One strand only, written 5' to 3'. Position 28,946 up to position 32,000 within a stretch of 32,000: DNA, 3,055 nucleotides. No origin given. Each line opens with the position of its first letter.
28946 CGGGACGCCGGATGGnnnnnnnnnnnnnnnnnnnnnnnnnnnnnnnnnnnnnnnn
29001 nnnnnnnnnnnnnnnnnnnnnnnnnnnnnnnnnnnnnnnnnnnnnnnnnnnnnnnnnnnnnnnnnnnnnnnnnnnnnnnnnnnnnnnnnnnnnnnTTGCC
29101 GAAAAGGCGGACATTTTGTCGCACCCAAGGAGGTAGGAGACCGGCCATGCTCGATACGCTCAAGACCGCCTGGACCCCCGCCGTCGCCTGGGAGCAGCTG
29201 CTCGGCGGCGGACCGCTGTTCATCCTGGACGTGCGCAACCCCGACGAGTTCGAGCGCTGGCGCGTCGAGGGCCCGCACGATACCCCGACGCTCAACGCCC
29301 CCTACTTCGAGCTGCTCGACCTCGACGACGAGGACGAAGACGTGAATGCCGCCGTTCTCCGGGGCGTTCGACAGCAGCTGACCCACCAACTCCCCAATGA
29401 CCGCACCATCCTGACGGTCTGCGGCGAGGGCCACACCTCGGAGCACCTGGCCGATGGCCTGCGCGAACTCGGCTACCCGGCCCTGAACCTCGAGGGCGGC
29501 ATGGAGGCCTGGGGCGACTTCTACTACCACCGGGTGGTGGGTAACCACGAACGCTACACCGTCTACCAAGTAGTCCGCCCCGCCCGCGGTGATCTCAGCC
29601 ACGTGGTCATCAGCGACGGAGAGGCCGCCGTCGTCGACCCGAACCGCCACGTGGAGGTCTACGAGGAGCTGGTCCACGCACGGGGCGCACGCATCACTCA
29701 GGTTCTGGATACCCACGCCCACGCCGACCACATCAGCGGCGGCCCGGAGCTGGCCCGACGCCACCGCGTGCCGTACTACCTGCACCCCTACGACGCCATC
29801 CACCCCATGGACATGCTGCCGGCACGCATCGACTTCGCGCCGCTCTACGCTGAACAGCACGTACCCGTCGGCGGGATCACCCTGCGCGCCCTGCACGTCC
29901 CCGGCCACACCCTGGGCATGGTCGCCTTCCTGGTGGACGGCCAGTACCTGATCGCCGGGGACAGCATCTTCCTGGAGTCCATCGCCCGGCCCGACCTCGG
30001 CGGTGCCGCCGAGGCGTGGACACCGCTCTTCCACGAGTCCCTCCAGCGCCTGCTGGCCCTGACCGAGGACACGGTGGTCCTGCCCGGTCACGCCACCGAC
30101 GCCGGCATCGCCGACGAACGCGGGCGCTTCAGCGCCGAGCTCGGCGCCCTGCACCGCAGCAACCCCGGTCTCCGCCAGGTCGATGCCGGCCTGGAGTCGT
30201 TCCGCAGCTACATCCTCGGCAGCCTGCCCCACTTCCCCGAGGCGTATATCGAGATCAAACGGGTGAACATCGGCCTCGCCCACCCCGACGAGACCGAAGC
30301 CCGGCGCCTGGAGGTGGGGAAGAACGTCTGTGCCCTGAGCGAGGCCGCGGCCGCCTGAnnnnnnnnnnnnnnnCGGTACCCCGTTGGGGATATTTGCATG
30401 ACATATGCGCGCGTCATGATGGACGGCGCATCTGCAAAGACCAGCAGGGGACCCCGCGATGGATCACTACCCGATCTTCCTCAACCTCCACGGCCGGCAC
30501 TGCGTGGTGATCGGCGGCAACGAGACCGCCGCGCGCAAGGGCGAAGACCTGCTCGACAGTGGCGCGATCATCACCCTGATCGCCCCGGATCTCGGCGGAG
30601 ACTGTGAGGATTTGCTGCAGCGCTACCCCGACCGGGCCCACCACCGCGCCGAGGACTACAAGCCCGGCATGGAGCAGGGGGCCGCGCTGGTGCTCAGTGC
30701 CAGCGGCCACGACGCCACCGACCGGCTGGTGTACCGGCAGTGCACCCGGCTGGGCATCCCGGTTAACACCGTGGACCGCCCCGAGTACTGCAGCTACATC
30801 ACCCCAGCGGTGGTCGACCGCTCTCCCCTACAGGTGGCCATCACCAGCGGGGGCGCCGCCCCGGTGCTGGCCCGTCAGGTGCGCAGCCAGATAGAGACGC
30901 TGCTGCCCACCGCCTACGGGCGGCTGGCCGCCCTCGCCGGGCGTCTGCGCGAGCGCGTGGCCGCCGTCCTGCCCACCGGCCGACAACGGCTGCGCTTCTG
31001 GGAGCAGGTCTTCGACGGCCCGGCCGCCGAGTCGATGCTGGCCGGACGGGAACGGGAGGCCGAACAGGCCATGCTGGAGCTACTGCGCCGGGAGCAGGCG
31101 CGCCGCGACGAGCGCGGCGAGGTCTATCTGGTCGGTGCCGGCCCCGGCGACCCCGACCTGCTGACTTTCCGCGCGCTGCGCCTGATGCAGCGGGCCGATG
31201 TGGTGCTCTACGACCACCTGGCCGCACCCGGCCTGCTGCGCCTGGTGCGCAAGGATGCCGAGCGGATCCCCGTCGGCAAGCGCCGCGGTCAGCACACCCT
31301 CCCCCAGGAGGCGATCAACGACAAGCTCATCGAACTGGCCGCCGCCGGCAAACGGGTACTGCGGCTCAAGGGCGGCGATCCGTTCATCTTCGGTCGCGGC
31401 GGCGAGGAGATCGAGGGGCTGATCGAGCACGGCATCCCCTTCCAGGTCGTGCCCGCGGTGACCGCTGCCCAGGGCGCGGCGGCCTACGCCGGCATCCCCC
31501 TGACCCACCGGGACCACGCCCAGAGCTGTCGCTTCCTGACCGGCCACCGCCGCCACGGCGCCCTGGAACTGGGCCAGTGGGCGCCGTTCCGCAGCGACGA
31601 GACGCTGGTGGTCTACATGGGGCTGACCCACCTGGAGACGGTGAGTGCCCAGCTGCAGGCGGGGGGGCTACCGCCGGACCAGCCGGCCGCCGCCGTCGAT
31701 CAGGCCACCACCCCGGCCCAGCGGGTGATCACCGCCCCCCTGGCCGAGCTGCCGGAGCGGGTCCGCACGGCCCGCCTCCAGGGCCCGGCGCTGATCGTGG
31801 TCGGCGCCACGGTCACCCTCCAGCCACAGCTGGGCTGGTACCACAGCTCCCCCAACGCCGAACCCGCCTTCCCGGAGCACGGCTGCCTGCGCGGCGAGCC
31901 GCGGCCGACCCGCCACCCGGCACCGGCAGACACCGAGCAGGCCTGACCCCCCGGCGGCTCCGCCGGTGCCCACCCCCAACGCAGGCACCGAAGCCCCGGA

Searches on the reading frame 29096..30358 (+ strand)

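Call 33: search_protein_families(library=pfam, proteins=[window:29096-30358:+], max_evalue=0.00001)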
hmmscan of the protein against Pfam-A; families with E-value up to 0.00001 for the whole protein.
window:29096-30358:+ (420 aa): 2 families
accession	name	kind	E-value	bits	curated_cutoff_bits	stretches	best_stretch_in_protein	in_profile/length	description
PF00753.33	Lactamase_B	-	9.1e-15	55.5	22.7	1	168-332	8-196/196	Metallo-beta-lactamase superfamily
PF00581.25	Rhodanese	-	1.9e-10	41.5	22.2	1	34-139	7-99/102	Rhodanese-like domain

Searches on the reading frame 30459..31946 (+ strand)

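Call 33: search_protein_families(library=pfam, proteins=[window:30459-31946:+], max_evalue=0.00001)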
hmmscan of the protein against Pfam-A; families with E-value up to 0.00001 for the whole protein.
window:30459-31946:+ (495 aa): 4 families
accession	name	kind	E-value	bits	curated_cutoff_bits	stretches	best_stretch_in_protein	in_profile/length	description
PF00590.25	TP_methylase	-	5.1e-55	187.1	27.8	1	222-431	2-211/212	Tetrapyrrole (Corrin/Porphyrin) Methylases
PF13241.12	NAD_binding_7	-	4.7e-23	82.2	22.1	1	6-117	1-104/104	Putative NAD(P)-binding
PF10414.14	CysG_dimeriser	-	3e-21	75.4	23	1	152-209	1-58/58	Sirohaem synthase dimerisation region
PF14824.11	Sirohm_synth_M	-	1.8e-08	34.2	25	1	121-146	1-26/28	Sirohaem biosynthesis protein central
